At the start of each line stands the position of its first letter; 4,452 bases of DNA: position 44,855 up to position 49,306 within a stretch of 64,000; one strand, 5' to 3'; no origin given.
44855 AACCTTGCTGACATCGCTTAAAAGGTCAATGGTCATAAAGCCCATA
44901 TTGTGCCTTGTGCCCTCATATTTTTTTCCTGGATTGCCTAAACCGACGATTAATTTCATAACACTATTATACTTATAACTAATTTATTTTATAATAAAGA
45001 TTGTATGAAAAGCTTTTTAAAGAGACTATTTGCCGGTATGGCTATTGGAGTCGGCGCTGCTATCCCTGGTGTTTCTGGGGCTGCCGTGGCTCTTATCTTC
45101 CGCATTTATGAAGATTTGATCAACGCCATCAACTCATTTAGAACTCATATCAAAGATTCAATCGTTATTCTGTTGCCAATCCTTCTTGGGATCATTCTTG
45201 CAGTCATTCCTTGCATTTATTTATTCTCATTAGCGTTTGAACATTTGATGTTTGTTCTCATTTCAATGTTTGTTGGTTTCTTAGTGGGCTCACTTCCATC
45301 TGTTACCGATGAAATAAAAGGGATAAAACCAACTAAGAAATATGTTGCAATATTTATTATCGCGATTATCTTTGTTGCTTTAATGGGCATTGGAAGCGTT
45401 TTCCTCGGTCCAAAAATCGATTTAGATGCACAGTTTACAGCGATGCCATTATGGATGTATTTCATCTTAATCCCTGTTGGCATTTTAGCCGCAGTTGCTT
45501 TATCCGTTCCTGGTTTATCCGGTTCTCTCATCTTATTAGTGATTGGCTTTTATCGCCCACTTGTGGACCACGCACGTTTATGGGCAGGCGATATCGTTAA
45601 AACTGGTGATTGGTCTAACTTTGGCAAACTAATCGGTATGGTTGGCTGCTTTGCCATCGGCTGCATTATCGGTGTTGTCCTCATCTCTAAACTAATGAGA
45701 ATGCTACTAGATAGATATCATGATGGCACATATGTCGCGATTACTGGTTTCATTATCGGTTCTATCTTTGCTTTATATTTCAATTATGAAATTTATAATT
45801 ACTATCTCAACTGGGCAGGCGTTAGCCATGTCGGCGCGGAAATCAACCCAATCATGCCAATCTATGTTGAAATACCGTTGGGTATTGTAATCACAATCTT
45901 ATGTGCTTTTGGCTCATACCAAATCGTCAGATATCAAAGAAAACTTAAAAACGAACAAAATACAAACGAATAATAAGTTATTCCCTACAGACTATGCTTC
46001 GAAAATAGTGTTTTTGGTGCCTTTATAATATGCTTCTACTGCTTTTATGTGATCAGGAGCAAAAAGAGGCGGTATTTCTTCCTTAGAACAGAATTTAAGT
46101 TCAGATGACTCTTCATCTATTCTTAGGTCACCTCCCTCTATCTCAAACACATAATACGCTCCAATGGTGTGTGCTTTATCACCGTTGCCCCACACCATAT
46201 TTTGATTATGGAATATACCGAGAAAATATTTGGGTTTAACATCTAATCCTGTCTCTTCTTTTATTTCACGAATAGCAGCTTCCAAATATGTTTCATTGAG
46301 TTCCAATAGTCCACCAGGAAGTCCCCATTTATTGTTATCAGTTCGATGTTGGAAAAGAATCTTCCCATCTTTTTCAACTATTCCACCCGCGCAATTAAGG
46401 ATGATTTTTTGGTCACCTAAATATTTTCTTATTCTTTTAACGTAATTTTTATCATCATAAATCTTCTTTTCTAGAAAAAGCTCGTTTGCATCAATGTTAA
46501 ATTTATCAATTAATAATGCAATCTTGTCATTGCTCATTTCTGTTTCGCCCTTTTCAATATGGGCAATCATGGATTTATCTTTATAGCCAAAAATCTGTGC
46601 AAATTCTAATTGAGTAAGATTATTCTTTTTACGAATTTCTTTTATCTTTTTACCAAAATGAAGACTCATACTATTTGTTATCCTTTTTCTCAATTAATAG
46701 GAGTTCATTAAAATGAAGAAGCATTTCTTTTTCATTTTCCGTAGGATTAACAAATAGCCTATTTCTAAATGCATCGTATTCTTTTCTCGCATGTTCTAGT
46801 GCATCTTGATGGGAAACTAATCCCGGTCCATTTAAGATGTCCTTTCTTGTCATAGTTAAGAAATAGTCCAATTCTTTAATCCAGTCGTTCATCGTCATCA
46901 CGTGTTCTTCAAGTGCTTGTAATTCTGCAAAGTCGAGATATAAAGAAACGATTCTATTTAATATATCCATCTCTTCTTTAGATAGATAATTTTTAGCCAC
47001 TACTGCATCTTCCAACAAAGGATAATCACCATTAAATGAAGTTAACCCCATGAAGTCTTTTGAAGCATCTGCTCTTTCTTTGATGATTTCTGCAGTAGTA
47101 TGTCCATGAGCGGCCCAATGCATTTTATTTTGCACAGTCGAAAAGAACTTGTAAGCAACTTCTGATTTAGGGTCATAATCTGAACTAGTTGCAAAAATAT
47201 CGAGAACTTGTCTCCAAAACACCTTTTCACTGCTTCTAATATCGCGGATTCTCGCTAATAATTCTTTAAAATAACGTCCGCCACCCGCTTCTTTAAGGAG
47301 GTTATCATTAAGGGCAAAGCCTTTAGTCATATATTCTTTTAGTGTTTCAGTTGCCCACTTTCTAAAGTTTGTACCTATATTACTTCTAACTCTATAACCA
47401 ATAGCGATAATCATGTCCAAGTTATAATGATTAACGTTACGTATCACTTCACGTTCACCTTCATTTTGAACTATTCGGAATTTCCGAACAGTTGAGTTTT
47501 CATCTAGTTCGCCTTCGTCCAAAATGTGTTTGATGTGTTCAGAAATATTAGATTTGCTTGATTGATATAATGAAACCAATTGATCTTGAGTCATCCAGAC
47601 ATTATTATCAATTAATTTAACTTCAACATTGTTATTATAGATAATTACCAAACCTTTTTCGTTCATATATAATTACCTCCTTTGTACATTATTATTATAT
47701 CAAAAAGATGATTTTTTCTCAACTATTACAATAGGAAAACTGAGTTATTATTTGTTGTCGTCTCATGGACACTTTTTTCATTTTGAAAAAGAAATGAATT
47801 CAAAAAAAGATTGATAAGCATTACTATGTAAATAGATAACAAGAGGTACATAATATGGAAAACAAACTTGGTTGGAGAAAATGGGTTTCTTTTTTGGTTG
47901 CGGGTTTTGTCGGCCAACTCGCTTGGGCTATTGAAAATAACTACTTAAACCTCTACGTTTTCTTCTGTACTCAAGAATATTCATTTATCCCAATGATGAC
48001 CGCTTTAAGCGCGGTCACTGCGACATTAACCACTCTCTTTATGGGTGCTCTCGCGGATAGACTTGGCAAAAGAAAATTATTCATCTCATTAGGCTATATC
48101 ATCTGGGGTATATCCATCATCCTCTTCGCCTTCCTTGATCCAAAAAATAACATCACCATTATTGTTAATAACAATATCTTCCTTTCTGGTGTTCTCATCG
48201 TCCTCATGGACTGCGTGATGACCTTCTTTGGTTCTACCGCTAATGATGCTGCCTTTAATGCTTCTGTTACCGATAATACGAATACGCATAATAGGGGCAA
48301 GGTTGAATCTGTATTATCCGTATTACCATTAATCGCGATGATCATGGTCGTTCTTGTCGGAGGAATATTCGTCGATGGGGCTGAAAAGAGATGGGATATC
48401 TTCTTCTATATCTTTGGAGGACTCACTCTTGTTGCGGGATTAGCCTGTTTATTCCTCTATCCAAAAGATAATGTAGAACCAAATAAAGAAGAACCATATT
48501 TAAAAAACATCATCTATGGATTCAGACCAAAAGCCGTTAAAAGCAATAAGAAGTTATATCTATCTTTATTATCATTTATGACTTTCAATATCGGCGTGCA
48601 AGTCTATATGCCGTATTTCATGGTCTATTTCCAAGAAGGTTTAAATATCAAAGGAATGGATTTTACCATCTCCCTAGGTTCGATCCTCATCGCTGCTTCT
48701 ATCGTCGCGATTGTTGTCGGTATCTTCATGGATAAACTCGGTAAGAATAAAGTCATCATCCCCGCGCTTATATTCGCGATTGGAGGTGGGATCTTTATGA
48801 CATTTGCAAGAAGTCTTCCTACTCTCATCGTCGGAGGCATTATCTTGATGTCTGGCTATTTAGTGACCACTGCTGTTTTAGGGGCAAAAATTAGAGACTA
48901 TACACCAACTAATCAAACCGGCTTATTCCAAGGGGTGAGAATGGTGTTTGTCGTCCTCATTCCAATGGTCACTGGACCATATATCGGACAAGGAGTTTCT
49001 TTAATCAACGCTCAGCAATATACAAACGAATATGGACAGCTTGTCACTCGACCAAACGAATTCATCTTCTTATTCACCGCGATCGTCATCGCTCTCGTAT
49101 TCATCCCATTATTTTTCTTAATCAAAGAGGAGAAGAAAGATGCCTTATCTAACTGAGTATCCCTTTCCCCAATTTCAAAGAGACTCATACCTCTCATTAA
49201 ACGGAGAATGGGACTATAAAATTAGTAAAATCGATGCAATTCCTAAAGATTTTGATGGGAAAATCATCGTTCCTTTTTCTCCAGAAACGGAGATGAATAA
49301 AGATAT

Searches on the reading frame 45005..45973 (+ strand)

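Call 12: search_protein_families(library=pfam, proteins=[window:45005-45973:+], max_evalue=0.001)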
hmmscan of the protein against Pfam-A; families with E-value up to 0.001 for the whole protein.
window:45005-45973:+ (322 aa): 1 family
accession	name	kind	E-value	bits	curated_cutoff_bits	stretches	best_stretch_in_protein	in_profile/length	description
PF04018.18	VCA0040-like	-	1.1e-35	123.9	26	1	14-259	1-230/246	Undecaprenyl phosphate translocase-like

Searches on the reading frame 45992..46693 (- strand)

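Call 12: search_protein_families(library=pfam, proteins=[window:45992-46693:-], max_evalue=0.001)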
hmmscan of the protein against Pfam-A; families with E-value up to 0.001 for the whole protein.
window:45992-46693:- (233 aa): 3 families
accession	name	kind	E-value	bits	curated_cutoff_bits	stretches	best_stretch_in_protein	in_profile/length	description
PF00293.34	NUDIX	-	5.6e-19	68.9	21.1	1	106-220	11-132/134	NUDIX domain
PF01381.28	HTH_3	-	2.7e-09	37.4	23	1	17-72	1-55/55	Helix-turn-helix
PF12844.13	HTH_19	-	3.5e-07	30.5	30.2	1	14-74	1-60/64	Helix-turn-helix domain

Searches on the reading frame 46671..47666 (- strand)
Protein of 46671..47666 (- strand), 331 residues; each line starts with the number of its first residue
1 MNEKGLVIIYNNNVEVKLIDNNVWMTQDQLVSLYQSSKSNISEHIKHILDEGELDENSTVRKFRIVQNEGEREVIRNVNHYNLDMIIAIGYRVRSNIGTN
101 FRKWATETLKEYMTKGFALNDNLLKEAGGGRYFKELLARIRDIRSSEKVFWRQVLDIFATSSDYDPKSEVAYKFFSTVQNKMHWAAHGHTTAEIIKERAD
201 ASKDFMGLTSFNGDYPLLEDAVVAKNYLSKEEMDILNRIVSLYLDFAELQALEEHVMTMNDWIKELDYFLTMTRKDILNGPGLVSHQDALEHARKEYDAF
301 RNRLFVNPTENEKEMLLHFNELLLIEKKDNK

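Call 12: search_protein_families(library=pfam, proteins=[window:46671-47666:-], max_evalue=0.001)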
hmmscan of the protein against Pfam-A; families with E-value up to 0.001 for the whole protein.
window:46671-47666:- (331 aa): 1 family
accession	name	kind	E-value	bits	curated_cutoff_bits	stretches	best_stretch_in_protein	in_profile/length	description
PF13310.11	Virulence_RhuM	-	2.1e-107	358.5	33.7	1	58-303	1-247/252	Virulence protein RhuM family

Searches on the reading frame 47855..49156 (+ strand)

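Call 11: search_protein_families(library=pfam, proteins=[window:47855-49156:+], max_evalue=0.001)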
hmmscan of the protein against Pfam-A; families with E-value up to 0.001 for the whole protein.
window:47855-49156:+ (433 aa): 3 families
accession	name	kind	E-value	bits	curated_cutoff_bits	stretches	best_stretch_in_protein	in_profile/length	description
PF07690.21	MFS_1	-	2e-39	135.9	33.4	2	41-371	26-343/347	Major Facilitator Superfamily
PF11700.14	ATG22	-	6.7e-10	38.7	24.1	1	40-298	68-351/482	Vacuole effluxer Atg22 like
PF13347.12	MFS_2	-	1.7e-09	37.1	27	1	159-395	152-395/427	MFS/sugar transport protein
